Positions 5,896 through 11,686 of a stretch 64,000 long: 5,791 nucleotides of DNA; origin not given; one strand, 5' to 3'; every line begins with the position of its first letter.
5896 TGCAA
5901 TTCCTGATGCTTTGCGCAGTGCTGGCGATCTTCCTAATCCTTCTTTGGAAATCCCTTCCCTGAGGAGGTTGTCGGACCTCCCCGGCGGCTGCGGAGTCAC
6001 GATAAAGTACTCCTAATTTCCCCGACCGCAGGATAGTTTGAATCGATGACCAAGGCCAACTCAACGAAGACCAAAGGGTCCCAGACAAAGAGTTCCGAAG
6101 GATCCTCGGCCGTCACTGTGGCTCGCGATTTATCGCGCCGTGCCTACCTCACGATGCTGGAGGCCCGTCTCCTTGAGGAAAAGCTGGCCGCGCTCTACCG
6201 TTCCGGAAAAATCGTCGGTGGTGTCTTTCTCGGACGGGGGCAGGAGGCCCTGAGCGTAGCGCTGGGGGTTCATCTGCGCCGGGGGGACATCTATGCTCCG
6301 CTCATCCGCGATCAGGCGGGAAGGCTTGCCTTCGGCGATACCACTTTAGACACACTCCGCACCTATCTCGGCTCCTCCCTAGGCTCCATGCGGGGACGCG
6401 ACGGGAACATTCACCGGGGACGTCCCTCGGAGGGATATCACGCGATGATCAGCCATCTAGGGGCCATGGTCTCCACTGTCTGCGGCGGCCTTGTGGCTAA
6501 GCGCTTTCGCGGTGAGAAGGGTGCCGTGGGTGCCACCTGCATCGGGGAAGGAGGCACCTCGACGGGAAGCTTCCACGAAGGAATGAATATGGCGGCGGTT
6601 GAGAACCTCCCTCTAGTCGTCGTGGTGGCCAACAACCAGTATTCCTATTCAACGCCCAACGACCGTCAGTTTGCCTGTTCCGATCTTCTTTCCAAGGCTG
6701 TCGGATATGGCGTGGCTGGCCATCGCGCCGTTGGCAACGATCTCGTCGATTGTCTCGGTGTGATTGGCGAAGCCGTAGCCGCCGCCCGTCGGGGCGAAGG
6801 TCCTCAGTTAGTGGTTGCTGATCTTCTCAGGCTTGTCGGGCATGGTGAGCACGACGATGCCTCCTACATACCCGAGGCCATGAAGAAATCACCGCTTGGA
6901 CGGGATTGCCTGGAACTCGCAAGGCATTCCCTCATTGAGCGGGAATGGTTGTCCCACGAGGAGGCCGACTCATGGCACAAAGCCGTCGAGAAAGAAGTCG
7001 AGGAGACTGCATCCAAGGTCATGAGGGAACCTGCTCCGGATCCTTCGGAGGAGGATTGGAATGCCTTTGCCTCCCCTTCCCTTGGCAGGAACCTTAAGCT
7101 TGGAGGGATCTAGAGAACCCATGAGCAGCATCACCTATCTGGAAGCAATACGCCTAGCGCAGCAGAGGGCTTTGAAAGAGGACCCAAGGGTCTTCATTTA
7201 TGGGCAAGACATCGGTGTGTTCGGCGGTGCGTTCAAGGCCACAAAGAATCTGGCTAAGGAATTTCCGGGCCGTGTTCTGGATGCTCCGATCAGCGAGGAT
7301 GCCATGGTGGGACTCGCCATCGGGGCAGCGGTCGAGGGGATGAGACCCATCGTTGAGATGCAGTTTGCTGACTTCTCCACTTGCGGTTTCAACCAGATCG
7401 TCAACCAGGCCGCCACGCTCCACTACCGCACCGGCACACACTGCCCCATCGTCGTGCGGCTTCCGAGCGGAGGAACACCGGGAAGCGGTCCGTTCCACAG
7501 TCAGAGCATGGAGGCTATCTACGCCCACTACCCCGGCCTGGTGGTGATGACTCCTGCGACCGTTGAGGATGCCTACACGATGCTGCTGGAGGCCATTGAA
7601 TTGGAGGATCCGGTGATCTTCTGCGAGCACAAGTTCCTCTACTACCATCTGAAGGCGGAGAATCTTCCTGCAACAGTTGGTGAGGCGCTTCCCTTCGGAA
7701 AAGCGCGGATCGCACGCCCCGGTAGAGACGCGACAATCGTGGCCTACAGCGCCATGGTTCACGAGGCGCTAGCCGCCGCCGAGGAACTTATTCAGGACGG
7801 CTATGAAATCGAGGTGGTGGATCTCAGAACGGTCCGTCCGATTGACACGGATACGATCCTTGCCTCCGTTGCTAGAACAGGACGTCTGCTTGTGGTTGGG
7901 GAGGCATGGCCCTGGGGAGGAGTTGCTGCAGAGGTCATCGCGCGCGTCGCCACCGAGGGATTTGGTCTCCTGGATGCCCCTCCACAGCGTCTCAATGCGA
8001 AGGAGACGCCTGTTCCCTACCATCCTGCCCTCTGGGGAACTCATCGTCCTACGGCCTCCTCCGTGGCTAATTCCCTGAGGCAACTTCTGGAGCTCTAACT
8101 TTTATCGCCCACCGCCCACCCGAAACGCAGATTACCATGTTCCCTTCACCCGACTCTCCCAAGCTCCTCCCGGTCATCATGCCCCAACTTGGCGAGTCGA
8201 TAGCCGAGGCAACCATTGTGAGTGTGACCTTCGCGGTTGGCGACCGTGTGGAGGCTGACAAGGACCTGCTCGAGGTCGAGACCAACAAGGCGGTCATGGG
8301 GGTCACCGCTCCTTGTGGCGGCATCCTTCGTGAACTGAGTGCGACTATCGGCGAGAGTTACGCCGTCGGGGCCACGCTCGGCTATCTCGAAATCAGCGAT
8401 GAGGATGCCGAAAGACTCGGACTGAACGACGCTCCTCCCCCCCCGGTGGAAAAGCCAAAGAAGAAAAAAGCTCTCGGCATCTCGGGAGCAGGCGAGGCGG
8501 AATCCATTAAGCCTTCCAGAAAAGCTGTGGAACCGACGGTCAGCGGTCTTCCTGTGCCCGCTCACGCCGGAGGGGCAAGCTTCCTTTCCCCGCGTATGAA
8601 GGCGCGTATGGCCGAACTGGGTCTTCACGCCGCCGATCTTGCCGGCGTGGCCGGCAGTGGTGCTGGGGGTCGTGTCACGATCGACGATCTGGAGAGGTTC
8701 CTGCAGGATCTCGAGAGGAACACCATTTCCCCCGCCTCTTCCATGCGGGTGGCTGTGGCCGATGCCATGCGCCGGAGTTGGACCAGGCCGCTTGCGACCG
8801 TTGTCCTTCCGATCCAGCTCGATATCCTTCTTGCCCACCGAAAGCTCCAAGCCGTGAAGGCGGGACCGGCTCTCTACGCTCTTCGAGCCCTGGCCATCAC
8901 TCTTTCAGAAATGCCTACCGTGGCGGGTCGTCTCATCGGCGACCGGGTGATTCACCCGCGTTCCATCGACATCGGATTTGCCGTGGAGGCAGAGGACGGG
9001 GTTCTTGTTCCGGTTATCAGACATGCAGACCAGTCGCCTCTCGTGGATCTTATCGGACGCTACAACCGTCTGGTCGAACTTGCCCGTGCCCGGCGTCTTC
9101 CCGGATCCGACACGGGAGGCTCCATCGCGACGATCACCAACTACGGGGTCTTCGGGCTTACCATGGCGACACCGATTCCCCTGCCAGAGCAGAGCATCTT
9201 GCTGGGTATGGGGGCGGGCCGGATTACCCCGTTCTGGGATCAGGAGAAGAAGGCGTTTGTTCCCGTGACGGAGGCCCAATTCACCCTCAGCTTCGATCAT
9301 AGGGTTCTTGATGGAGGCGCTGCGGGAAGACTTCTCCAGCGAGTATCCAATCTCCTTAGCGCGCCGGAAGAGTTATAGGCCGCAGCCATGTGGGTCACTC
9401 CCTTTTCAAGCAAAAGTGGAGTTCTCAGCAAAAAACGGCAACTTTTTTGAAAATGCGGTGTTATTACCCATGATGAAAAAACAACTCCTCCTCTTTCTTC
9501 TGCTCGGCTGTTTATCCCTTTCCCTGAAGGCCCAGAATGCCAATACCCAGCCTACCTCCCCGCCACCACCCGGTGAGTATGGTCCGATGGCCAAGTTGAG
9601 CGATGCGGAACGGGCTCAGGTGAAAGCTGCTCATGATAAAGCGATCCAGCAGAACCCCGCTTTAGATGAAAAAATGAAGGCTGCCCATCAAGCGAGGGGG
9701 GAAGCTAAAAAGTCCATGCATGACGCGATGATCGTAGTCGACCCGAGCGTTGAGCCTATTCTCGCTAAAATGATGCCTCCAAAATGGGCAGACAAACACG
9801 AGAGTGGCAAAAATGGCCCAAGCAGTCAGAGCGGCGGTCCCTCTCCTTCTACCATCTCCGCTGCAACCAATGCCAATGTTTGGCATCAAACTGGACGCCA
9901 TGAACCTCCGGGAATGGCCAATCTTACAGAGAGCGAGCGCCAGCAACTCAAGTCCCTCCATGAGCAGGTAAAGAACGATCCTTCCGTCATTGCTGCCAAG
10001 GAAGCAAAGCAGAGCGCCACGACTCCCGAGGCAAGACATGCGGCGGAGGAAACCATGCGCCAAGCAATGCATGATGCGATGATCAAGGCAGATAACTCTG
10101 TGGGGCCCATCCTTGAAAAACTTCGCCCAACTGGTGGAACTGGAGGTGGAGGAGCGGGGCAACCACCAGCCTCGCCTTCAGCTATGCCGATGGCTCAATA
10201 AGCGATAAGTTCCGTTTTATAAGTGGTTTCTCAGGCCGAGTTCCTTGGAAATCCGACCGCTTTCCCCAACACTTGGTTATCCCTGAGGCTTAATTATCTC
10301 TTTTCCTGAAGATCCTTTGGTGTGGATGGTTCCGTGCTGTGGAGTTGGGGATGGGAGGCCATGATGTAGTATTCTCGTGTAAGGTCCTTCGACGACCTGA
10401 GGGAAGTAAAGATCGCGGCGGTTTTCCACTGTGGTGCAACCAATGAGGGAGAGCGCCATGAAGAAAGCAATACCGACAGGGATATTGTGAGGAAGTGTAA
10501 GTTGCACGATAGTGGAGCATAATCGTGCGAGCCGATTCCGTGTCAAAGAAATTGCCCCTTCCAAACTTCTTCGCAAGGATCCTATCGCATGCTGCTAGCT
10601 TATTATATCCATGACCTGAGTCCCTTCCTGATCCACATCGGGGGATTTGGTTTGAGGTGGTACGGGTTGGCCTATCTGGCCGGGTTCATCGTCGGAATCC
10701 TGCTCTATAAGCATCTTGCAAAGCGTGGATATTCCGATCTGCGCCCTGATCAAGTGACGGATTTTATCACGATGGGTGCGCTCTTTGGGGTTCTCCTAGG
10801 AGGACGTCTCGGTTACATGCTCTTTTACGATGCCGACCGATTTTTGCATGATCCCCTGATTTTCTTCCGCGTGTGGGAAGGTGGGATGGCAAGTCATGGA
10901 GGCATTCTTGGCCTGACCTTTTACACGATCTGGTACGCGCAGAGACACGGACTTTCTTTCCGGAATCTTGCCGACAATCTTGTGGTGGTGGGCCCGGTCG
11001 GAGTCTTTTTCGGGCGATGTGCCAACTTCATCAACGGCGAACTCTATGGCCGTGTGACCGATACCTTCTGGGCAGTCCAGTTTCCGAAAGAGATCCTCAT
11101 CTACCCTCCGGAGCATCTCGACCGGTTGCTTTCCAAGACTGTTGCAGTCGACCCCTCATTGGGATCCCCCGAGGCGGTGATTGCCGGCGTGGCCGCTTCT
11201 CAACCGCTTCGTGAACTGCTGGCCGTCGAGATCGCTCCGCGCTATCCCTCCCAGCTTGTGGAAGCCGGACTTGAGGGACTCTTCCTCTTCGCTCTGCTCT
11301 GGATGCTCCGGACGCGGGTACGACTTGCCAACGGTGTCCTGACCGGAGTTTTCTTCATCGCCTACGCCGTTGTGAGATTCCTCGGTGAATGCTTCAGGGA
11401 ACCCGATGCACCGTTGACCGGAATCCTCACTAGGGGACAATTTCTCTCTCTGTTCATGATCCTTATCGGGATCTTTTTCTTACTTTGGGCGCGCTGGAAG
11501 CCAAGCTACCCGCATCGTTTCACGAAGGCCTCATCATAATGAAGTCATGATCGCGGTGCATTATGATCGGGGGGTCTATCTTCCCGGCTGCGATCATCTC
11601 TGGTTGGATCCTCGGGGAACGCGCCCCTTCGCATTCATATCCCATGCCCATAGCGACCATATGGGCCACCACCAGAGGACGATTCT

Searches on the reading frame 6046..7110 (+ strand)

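Call 54: search_protein_families(library=pfam, proteins=[window:6046-7110:+], max_evalue=0.00001)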
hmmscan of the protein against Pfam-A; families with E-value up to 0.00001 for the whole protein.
window:6046-7110:+ (355 aa): 2 families
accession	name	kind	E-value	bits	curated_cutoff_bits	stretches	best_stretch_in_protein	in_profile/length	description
PF00676.26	E1_dh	-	5e-51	173.9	22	1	41-333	7-299/300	Dehydrogenase E1 component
PF13292.11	DXP_synthase_N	-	1.4e-06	28.3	21.2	1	133-203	108-177/274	1-deoxy-D-xylulose-5-phosphate synthase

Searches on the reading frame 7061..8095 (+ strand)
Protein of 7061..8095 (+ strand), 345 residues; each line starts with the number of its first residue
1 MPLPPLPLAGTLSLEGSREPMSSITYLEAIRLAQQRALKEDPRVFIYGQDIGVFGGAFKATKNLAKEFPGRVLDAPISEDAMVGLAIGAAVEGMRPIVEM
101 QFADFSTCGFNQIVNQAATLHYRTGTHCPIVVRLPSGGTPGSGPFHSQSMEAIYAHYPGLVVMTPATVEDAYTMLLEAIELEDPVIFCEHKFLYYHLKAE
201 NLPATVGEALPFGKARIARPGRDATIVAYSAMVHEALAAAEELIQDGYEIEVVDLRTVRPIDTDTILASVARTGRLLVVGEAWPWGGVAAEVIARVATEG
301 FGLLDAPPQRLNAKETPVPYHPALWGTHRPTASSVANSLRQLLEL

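Call 54: search_protein_families(library=pfam, proteins=[window:7061-8095:+], max_evalue=0.00001)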
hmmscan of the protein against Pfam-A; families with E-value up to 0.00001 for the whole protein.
window:7061-8095:+ (345 aa): 2 families
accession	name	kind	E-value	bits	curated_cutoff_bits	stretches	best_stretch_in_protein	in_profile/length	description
PF02779.29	Transket_pyr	-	3.9e-37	128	27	1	23-194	2-172/174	Transketolase, pyrimidine binding domain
PF02780.25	Transketolase_C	-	8.7e-37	126.2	25.9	1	213-333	1-122/124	Transketolase, C-terminal domain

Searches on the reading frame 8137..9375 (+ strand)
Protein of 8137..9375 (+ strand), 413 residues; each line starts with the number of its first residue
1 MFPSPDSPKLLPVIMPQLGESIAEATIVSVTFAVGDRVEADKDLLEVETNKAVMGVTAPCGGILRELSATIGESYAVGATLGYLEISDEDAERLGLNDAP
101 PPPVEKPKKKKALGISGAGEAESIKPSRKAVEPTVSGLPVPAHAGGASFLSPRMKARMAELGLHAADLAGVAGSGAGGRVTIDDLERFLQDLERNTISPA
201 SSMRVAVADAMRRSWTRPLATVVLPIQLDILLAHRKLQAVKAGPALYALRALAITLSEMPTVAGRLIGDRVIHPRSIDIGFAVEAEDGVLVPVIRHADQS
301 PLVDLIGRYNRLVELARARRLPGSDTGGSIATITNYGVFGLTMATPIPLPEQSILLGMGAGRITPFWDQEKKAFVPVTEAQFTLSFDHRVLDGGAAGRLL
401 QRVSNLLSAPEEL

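Call 54: search_protein_families(library=pfam, proteins=[window:8137-9375:+], max_evalue=0.00001)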
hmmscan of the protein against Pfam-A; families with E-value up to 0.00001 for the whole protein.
window:8137-9375:+ (413 aa): 2 families
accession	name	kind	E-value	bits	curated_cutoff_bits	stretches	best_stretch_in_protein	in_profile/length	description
PF00198.28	2-oxoacid_dh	-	1.1e-44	153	23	1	196-413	5-230/232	2-oxoacid dehydrogenases acyltransferase (catalytic domain)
PF00364.28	Biotin_lipoyl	-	1.1e-12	48.1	22.1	1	13-82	3-71/73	Biotin-requiring enzyme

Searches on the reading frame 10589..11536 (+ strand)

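Call 54: search_protein_families(library=pfam, proteins=[window:10589-11536:+], max_evalue=0.00001)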
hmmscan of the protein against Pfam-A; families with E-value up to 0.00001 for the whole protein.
window:10589-11536:+ (316 aa): 1 family
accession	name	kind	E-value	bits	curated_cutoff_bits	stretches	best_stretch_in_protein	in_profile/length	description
PF01790.23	LGT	-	2.7e-66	223.7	24.9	1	12-300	1-240/240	Prolipoprotein diacylglyceryl transferase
